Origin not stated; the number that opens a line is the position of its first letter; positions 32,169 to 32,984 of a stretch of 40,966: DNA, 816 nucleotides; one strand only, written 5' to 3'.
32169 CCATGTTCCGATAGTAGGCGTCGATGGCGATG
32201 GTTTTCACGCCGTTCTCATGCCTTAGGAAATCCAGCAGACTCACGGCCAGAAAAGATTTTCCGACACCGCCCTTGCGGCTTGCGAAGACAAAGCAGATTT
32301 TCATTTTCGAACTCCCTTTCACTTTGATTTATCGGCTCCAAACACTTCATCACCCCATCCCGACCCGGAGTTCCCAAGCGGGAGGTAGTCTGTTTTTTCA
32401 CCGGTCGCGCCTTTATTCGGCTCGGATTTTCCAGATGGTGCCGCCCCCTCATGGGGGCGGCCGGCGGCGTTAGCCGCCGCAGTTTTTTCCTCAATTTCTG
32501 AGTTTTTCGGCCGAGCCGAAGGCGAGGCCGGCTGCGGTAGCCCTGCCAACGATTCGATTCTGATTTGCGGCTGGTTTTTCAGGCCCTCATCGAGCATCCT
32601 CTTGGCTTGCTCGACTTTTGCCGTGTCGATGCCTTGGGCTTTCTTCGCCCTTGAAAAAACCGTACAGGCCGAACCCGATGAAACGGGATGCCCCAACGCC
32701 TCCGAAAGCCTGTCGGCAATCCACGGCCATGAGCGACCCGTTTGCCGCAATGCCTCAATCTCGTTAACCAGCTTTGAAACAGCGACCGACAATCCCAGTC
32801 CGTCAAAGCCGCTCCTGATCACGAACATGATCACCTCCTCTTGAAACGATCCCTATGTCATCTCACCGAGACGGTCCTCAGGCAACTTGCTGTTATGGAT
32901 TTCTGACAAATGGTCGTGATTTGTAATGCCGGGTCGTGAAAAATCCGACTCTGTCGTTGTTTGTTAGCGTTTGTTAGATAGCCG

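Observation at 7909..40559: A 32.6-kb integrase-bearing element inserted inside the first codons of mutS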

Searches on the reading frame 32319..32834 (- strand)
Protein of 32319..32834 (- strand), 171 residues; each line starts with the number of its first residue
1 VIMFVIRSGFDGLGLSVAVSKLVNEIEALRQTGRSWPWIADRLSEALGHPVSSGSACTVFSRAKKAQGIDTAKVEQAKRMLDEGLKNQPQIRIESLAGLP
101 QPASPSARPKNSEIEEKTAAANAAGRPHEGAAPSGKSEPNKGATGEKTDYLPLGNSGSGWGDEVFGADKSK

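Call 12: search_protein_families(library=pfam, proteins=[window:32319-32834:-], max_evalue=0.01)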
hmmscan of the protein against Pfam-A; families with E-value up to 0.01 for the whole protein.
window:32319-32834:- (171 aa): 0 families

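Call 67: search_protein_families(library=pfam, proteins=[window:32319-32834:-], max_evalue=1)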
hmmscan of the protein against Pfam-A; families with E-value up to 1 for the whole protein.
window:32319-32834:- (171 aa): 1 family
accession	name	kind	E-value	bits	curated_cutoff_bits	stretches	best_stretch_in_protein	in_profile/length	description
PF24410.1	wHTH-HSP90_Na-assoc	-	0.05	14.4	23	1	28-48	35-54/55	wHTH-Hsp90_Na associated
